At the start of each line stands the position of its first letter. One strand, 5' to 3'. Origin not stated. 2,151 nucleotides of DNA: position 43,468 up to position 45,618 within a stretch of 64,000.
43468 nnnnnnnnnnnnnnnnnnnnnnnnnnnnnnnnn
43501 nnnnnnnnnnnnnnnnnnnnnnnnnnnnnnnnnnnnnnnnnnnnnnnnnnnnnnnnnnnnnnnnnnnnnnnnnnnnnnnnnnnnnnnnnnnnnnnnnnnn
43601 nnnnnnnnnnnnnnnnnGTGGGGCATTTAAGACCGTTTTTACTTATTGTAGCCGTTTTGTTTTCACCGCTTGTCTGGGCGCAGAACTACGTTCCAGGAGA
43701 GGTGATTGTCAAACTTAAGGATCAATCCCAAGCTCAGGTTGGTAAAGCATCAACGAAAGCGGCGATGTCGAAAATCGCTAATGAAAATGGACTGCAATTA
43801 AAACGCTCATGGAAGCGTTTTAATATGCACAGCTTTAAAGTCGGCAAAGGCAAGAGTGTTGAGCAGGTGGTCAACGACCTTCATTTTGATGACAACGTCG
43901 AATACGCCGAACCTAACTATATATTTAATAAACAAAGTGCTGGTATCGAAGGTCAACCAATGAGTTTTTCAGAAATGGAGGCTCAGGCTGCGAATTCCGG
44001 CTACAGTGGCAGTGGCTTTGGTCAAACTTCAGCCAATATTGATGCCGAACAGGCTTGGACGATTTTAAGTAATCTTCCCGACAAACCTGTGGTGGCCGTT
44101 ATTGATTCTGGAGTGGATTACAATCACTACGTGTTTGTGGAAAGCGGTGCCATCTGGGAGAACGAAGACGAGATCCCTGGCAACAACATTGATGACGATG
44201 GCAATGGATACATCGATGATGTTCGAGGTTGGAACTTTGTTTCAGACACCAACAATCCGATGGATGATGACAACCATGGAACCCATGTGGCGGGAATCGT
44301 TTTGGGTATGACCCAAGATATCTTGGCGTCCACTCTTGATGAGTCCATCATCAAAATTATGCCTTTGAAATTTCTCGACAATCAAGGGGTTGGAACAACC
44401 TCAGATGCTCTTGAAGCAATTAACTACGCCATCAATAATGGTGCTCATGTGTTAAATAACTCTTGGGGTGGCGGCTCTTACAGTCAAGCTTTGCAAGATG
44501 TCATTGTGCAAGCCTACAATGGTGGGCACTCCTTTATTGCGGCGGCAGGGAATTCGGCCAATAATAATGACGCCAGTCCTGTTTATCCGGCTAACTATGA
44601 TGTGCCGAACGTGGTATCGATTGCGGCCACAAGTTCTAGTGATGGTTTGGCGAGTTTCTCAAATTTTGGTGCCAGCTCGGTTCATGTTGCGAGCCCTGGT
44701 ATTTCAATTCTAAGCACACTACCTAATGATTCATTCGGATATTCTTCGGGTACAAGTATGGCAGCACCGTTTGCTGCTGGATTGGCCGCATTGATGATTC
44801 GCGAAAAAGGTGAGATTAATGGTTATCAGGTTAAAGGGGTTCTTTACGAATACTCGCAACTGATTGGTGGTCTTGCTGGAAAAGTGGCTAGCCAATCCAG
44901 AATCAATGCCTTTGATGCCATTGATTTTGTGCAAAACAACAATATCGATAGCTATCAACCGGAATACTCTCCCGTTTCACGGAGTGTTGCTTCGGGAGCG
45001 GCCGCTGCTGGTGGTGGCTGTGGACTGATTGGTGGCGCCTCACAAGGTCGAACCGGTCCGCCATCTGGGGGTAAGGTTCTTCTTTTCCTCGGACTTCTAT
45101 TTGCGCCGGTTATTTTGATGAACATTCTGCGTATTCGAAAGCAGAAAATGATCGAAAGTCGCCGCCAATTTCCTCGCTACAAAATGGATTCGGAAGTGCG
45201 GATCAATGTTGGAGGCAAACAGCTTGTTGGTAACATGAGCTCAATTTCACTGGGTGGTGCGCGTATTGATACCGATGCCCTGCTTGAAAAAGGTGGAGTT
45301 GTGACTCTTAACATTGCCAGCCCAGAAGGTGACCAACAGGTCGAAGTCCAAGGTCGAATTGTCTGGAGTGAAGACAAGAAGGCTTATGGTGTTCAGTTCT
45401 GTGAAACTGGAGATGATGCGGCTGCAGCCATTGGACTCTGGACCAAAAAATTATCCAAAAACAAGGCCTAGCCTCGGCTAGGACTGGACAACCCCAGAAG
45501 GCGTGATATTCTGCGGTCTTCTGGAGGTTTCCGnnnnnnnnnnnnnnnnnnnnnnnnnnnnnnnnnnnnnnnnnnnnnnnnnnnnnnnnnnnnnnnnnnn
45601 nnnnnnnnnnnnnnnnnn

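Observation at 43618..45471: Secreted subtilase fused through a single TM helix to a cytoplasmic PilZ-like (c-di-GMP receptor) domain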

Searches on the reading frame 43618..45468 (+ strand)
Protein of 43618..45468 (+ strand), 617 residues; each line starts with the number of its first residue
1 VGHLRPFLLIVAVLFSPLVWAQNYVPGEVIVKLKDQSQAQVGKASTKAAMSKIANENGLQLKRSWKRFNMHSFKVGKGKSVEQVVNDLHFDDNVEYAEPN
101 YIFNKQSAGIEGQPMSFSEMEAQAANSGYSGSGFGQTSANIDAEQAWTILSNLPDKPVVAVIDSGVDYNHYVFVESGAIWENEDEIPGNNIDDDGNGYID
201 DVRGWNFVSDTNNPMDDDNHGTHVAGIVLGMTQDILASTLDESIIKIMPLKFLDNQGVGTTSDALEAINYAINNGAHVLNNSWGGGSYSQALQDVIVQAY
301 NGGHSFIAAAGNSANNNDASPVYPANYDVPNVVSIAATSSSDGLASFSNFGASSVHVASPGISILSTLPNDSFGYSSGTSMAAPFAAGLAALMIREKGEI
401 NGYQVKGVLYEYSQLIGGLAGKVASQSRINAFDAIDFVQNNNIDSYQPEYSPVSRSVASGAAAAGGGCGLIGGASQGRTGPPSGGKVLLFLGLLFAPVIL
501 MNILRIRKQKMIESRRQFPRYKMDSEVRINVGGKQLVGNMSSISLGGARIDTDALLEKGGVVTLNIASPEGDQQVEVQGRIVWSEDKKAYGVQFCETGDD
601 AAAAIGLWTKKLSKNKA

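Call 3: search_protein_families(library=pfam, proteins=[window:43618-45468:+], max_evalue=10)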
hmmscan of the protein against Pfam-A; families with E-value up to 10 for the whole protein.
window:43618-45468:+ (617 aa): 4 families
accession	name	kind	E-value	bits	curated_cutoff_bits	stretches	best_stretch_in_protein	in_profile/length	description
PF00082.27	Peptidase_S8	-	3.7e-48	164.7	21.8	1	156-410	3-270/288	Subtilase family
PF07238.19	PilZ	-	3.3e-18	66.4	22.5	1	515-601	2-92/102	PilZ domain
PF22148.1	Fervidolysin_NPro-like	-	4.1e-12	46.7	21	1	21-100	12-81/81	Fervidolysin N-terminal prodomain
PF13702.11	Lysozyme_like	-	0.086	12.8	25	1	262-309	53-100/165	Lysozyme-like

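Call 4: search_protein_families(library=ncbifam, proteins=[window:43618-45468:+], max_evalue=10)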
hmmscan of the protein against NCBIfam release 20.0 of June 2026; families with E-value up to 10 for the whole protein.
window:43618-45468:+ (617 aa): 10 families
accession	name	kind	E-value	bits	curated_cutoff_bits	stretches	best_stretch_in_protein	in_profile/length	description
TIGR03921.1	T7SS_mycosin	equivalog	7.4e-25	87.8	278.75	2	202-410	34-260/353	type VII secretion-associated serine protease mycosin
NF033595.1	denti_PrtP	equivalog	1.8e-15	56.6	300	2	279-451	342-518/606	dentilisin complex serine proteinase subunit PrtP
TIGR03895.1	protease_PatA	subfamily_domain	1.7e-11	43.6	421.05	1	220-394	1-177/606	PatA/PatG family cyanobactin maturation protease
NF049966.1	QH_SP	equivalog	6.1e-10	38.8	165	1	212-412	34-210/219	subtilisin-like serine protease QhpE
NF040553.1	SGO_0316_fam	subfamily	1.7e-08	32.6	1400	2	354-393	668-707/1486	SGO_0316/SGO_0317 family LPXTG-anchored serine peptidase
TIGR02266.1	gmx_TIGR02266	paralog_domain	1.7e-07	31.3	68.7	1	522-604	3-90/96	TIGR02266 family protein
NF042956.1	IteS_antiphage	equivalog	5.1e-06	25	900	3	357-394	472-509/747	S8 family anti-phage peptidase IteS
NF051851.1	AtpSerPepEprS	equivalog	2.3e-05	22.7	1700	1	356-414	280-338/988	autotransporter serine peptidase EprS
NF040809.1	germ_prot_CspBA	exception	7.9e-05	20.5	1250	2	355-428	434-502/1099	bifunctional germination protease/germinant receptor pseudoprotease CspBA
NF040808.2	CspC_non_triad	exception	0.0092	14.4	675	3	356-395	460-499/556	bile acid germinant receptor pseudoprotease CspC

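Call 5: find_homologous_proteins(query=window:43618-45468:+, max_evalue=0.00001)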
Query window:43618-45468:+ (617 aa): 7357 proteins with E <= 0.00001 among 8000 candidates; the best 120 are listed.
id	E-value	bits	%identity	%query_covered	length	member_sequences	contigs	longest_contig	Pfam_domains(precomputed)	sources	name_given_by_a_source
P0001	0.0e+0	1372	100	100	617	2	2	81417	PF07238.20,PF22148.2,PF00082.28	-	-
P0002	0.0e+0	1113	84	94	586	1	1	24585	PF07238.20,PF22148.2,PF00082.28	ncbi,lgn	-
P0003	0.0e+0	1083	82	95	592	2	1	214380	PF07238.20,PF22148.2,PF00082.28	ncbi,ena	-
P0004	0.0e+0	1030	75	100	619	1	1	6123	PF07238.20,PF22148.2,PF00082.28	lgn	-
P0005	0.0e+0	1013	73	100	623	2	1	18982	PF07238.20,PF22148.2,PF00082.28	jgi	jgi:hypothetical protein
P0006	2.6e-293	992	73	100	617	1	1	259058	PF07238.20,PF22148.2,PF00082.28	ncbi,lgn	-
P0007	1.2e-289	980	72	100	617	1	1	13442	PF07238.20,PF22148.2,PF00082.28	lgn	-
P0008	4.4e-289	978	76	94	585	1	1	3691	PF07238.20,PF22148.2,PF00082.28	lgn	-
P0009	2.9e-286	969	73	100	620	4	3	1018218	PF07238.20,PF22148.2,PF00082.28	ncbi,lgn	-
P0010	6.5e-286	968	71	100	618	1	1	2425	PF07238.20,PF22148.2,PF00082.28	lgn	-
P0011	5.6e-285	965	70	100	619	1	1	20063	PF07238.20,PF22148.2,PF00082.28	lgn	-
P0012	7.1e-281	951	71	97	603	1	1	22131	PF07238.20,PF22148.2,PF00082.28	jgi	jgi:hypothetical protein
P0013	2.8e-279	946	72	97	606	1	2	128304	PF07238.20,PF22148.2,PF00082.28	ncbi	-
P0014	5.9e-279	945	68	100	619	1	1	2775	PF07238.20,PF22148.2,PF00082.28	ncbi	ncbi:MAG: S8 family serine peptidase [Pseudomonadota bacterium]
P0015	4.3e-278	942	71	97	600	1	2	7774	PF07238.20,PF22148.2,PF00082.28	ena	-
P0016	7.4e-277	938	77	88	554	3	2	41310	PF07238.20,PF00082.28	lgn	-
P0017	6.3e-276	935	69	98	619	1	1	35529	PF07238.20,PF22148.2,PF00082.28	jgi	jgi:hypothetical protein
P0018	4.1e-273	926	72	94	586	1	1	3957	PF07238.20,PF00082.28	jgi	-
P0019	3.1e-265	900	69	96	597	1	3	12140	PF07238.20,PF22148.2,PF00082.28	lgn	-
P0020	5.4e-265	899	67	100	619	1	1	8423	PF07238.20,PF22148.2,PF00082.28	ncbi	-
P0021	5.3e-262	889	65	100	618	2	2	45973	PF07238.20,PF22148.2,PF00082.28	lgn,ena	-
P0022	3.9e-260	883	67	97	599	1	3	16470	PF07238.20,PF22148.2,PF00082.28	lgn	-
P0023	2.0e-254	864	67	96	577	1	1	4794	PF07238.20,PF22148.2,PF00082.28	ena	-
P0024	1.6e-237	808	62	100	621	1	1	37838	PF07238.20,PF22148.2,PF00082.28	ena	-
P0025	9.2e-232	789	59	100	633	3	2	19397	PF07238.20,PF22148.2,PF00082.28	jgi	jgi:subtilisin family serine protease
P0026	6.7e-231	786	61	98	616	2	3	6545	PF07238.20,PF22148.2,PF00082.28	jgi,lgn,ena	-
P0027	6.7e-230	783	60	98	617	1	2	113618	PF07238.20,PF22148.2,PF00082.28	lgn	-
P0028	1.8e-229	781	58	100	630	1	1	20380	PF07238.20,PF22148.2,PF00082.28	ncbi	-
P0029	2.1e-229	781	59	98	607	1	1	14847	PF07238.20,PF22148.2,PF00082.28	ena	-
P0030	3.2e-220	751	58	98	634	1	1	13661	PF07238.20,PF22148.2,PF00082.28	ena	-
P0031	1.7e-218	745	58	99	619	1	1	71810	PF07238.20,PF22148.2,PF00082.28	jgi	-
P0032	1.4e-213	729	56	99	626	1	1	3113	PF07238.20,PF22148.2,PF00082.28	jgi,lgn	-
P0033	8.0e-212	723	54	100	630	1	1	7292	PF07238.20,PF22148.2,PF00082.28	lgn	-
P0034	4.9e-206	704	56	96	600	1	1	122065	PF07238.20,PF22148.2,PF00082.28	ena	-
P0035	3.0e-204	698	60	87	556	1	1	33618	PF07238.20,PF00082.28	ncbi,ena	-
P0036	1.6e-203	696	57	90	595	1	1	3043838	PF07238.20,PF22148.2,PF00082.28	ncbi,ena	-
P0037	8.1e-200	683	52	99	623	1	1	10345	PF07238.20,PF22148.2,PF00082.28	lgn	-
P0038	1.1e-198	680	54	98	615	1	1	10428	PF07238.20,PF22148.2,PF00082.28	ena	-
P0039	1.0e-197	677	52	99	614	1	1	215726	PF07238.20,PF22148.2,PF00082.28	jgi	jgi:subtilisin family serine protease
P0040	1.0e-197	677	52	99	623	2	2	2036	PF07238.20,PF22148.2,PF00082.28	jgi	-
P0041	2.2e-197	675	54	96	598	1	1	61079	PF07238.20,PF22148.2,PF00082.28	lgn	-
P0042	5.1e-197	674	54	98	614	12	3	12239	PF07238.20,PF22148.2,PF00082.28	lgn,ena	-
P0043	6.8e-196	671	52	99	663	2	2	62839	PF07238.20,PF22148.2,PF00082.28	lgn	-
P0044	8.2e-196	670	51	99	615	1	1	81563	PF07238.20,PF22148.2,PF00082.28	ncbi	-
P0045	1.1e-195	670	52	99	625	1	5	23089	PF07238.20,PF22148.2,PF00082.28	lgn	-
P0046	6.6e-195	667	52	100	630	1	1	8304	PF07238.20,PF22148.2,PF00082.28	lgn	-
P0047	1.0e-194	667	53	99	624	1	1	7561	PF07238.20,PF22148.2,PF00082.28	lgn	-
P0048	2.6e-194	665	51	98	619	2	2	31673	PF07238.20,PF22148.2,PF00082.28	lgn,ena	-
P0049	3.4e-194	665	53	98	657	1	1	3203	PF07238.20,PF22148.2,PF00082.28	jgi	jgi:hypothetical protein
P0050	8.7e-194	664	53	97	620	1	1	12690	PF07238.20,PF22148.2,PF00082.28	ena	-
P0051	1.2e-193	663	52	98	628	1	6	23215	PF07238.20,PF22148.2,PF00082.28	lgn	-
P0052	2.3e-193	662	53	97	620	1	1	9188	PF07238.20,PF22148.2,PF00082.28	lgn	-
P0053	7.8e-193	660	52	99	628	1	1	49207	PF07238.20,PF22148.2,PF00082.28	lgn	-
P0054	8.5e-193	660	53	97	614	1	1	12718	PF07238.20,PF22148.2,PF00082.28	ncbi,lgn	-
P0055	1.5e-192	660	52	99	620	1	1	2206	PF07238.20,PF22148.2,PF00082.28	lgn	-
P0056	7.0e-192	657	52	100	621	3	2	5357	PF07238.20,PF22148.2,PF00082.28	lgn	-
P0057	1.5e-191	656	52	97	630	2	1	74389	PF07238.20,PF22148.2,PF00082.28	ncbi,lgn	-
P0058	2.3e-191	656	51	100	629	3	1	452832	PF07238.20,PF22148.2,PF00082.28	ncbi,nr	ncbi:MAG: S8 family serine peptidase [Bdellovibrionaceae bacterium]|nr:S8 family serine peptidase [P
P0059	7.6e-191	654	52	99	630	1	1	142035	PF07238.20,PF22148.2,PF00082.28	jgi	jgi:hypothetical protein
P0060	1.9e-190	653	53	98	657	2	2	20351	PF07238.20,PF22148.2,PF00082.28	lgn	-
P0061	5.0e-190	651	52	96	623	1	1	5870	PF07238.20,PF22148.2,PF00082.28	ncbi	-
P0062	2.2e-189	649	52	99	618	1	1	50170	PF07238.20,PF22148.2,PF00082.28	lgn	-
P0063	1.7e-188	646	51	96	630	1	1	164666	PF07238.20,PF22148.2,PF00082.28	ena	-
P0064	4.6e-188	645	50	99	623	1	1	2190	PF07238.20,PF22148.2,PF00082.28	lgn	-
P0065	6.4e-188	644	53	96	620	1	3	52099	PF07238.20,PF22148.2,PF00082.28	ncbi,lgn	-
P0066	4.8e-187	641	50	99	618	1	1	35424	PF07238.20,PF22148.2,PF00082.28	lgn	-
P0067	6.7e-187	641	50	100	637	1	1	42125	PF07238.20,PF22148.2,PF00082.28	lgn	-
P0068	9.2e-187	640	51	99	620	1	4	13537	PF07238.20,PF22148.2,PF00082.28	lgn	-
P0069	1.0e-186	640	50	100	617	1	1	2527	PF07238.20,PF22148.2,PF00082.28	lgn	-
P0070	1.4e-186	640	49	98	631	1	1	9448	PF07238.20,PF22148.2,PF00082.28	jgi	-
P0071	3.2e-186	639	50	99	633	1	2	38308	PF07238.20,PF22148.2,PF00082.28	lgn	-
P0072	1.1e-185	637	50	98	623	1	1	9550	PF07238.20,PF22148.2,PF00082.28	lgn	-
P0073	1.6e-185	636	51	100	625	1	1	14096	PF07238.20,PF22148.2,PF00082.28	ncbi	-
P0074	1.9e-184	633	52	96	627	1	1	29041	PF07238.20,PF22148.2,PF00082.28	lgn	-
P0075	2.2e-184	633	50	100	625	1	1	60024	PF07238.20,PF22148.2,PF00082.28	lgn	-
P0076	2.4e-184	632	51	99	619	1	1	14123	PF07238.20,PF22148.2,PF00082.28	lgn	-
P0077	3.0e-184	632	51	99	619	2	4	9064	PF07238.20,PF22148.2,PF00082.28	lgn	-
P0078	3.9e-184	632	49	99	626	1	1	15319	PF07238.20,PF22148.2,PF00082.28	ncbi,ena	-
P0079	4.5e-184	632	51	98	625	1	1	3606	PF07238.20,PF22148.2,PF00082.28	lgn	-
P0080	7.8e-184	631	51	97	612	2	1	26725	PF07238.20,PF22148.2,PF00082.28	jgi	jgi:hypothetical protein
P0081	1.4e-183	630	50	96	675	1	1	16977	PF07238.20,PF22148.2,PF00082.28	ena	-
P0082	1.5e-183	630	51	99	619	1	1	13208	PF07238.20,PF22148.2,PF00082.28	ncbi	-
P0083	2.7e-183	629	49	97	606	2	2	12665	PF07238.20,PF22148.2,PF00082.28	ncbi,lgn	-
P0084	3.4e-183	629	50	100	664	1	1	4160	PF07238.20,PF22148.2,PF00082.28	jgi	jgi:subtilisin family serine protease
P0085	5.5e-183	628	50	99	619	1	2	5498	PF07238.20,PF22148.2,PF00082.28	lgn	-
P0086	1.4e-182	627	50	99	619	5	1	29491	PF07238.20,PF22148.2,PF00082.28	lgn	-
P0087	2.1e-182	626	51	97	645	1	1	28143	PF07238.20,PF22148.2,PF00082.28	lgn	-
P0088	2.3e-182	626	50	96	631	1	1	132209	PF07238.20,PF22148.2,PF00082.28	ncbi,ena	-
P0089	5.3e-182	625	50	99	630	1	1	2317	PF07238.20,PF22148.2,PF00082.28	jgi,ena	-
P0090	5.6e-182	625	49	98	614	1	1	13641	PF07238.20,PF22148.2,PF00082.28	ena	-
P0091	1.0e-181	624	50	98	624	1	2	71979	PF07238.20,PF22148.2,PF00082.28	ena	-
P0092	1.7e-181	623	50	99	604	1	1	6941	PF07238.20,PF22148.2,PF00082.28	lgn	-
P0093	2.0e-181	623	49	99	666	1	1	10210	PF07238.20,PF22148.2,PF00082.28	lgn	-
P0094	2.5e-181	622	49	98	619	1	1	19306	PF07238.20,PF22148.2,PF00082.28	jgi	jgi:subtilisin family serine protease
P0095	2.6e-181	622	50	96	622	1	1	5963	PF07238.20,PF22148.2,PF00082.28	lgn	-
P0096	2.8e-181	622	48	99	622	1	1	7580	PF07238.20,PF22148.2,PF00082.28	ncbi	-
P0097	4.3e-181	622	50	98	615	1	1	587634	PF07238.20,PF22148.2,PF00082.28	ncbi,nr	ncbi:MAG: S8 family serine peptidase [Bdellovibrionales bacterium]|nr:S8 family serine peptidase [Bd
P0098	7.0e-181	621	51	97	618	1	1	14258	PF07238.20,PF22148.2,PF00082.28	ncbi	ncbi:MAG: S8 family serine peptidase [Bdellovibrionota bacterium]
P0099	9.1e-181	621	49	99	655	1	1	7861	PF07238.20,PF22148.2,PF00082.28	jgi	jgi:subtilisin family serine protease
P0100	2.2e-180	619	50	98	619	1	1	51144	PF07238.20,PF22148.2,PF00082.28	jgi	jgi:hypothetical protein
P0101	2.9e-180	619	51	99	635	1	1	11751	PF07238.20,PF22148.2,PF00082.28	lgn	-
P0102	3.5e-180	619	50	98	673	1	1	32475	PF07238.20,PF22148.2,PF00082.28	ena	-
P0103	4.4e-180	618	48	99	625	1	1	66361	PF07238.20,PF22148.2,PF00082.28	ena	-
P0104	1.1e-179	617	51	97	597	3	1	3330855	PF07238.20,PF22148.2,PF00082.28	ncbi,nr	ncbi:MAG: S8 family serine peptidase [Pseudobdellovibrionaceae bacterium]|nr:MAG: S8 family serine p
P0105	1.2e-179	617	49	98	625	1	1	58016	PF07238.20,PF22148.2,PF00082.28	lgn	-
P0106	1.4e-179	617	50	99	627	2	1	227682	PF07238.20,PF22148.2,PF00082.28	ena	-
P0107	1.8e-179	616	49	96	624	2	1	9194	PF07238.20,PF22148.2,PF00082.28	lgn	-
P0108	2.0e-179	616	49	98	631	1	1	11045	PF07238.20,PF22148.2,PF00082.28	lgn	-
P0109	2.4e-179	616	48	98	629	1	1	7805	PF07238.20,PF22148.2,PF00082.28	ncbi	-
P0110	9.6e-179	614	50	96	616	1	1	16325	PF07238.20,PF22148.2,PF00082.28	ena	-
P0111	9.6e-179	614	50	96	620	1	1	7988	PF07238.20,PF22148.2,PF00082.28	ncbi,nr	ncbi:MAG: S8 family serine peptidase [Bdellovibrionaceae bacterium]|nr:S8 family serine peptidase [P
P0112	1.1e-178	614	50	98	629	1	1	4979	PF07238.20,PF22148.2,PF00082.28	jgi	jgi:subtilisin family serine protease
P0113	1.6e-178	613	50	96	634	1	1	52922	PF07238.20,PF22148.2,PF00082.28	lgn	-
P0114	1.6e-178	613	49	97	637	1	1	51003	PF07238.20,PF22148.2,PF00082.28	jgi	jgi:subtilisin family serine protease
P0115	2.3e-178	613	50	96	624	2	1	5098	PF07238.20,PF22148.2,PF00082.28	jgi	-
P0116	3.9e-178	612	47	98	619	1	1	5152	PF07238.20,PF22148.2,PF00082.28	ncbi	-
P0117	5.5e-178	611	49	98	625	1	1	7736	PF07238.20,PF22148.2,PF00082.28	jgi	-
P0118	7.9e-178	611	50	96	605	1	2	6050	PF07238.20,PF22148.2,PF00082.28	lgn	-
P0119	9.2e-178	611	50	97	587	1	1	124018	PF07238.20,PF22148.2,PF00082.28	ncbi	-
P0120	9.4e-178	611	50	99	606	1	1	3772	PF07238.20,PF22148.2,PF00082.28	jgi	jgi:subtilisin family serine protease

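Call 41: predict_structure(alignment_id=A1)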
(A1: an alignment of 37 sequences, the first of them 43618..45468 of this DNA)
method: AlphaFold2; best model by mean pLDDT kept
length: 617 residues; sequences in the alignment: 37
mean_pLDDT: 78.5   pTM: 0.69
mean pLDDT of the five models: 78.5, 77.1, 76.0, 73.3, 72.3
residues with pLDDT >= 90: 245; 70-90: 204; 50-70: 109; < 50: 59
segments of 3 or more residues with pLDDT < 50: 128-137, 313-315, 342-355, 456-480
pLDDT, mean of each block of 10 residues (from residue 1): 67 59 88 81 74 92 90 94 94 94 87 88 63 49 88 96 96 97 94 92 95 94 95 89 97 95 96 96 89 94 91 55 84 71 35 47 82 82 89 95 88 69 62 93 89 52 30 35 58 77 71 60 71 71 76 63 75 81 71 78 77 62
secondary structure, 60 per line:
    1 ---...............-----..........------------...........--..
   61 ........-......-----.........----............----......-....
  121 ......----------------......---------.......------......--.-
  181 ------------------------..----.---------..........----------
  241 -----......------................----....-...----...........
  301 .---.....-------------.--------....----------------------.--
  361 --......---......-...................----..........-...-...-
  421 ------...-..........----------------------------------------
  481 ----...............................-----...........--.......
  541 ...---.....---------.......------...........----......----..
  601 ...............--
elements in order: H4-18 E24-33 H46-56 E59-65 E70-75 H81-89 E94-105 E110-115 H117-126 H143-148 E158-164 H171-176 H221-230 E246-251 E258-260 H261-273 E278-281 E283-285 H290-301 E305-309 E332-335 E363-368 E372-377 H379-397 H402-411 E413-415 E427-429 H431-440 H485-515 E521-531 E534-543 E547-551 E561-567 E574-584 E589-594 H599-615

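Call 47: search_solved_structures(query=window:43618-45468:+, max_evalue=1e-10)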
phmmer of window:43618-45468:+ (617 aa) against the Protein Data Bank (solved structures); distinct sequences matched with E-value up to 1e-10: 123 (the best 60 are shown).
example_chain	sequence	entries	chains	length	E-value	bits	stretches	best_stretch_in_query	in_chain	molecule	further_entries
3vv3_A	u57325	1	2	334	4.5e-65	223.6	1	131-435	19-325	Deseasin MCP-01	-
1dbi_A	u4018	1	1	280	3e-38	135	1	202-436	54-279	AK.1 SERINE PROTEASE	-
1thm_A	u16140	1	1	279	2.1e-32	115.7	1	202-436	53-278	THERMITASE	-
1tec_E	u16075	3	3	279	1.2e-31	113.2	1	202-436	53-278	THERMITASE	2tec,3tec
4lvn_A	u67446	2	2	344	5.8e-30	107.6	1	159-409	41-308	Subtilisin-like serine protease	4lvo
8cp0_A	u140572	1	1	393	3.5e-29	105.1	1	125-410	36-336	subtilisin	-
8pol_A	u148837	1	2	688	4.4e-29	104.7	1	125-409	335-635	Subtilisin-like protease 1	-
5gl8_A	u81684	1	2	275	4.7e-29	104.7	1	202-409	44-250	Subtilisin NAT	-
8coy_A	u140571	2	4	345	5.9e-29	104.3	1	127-405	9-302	subtilisin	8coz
1aqn_A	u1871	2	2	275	6.8e-29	104.1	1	202-410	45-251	SUBTILISIN 8324 | SUBTILISIN BPN'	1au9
1s01_A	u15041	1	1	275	7.9e-29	103.9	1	202-410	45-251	Subtilisin BPN'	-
3vyv_A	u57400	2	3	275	9.9e-29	103.6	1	202-409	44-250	Subtilisin NAT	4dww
4tr2_A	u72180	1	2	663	1.2e-28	103.3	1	122-409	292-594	Subtilisin-like 1 serine protease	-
8qke_A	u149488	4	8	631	1.3e-28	103.2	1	122-409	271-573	subtilisin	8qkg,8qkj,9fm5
6o44_A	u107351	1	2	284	1.4e-28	103.1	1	202-409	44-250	Nattokinase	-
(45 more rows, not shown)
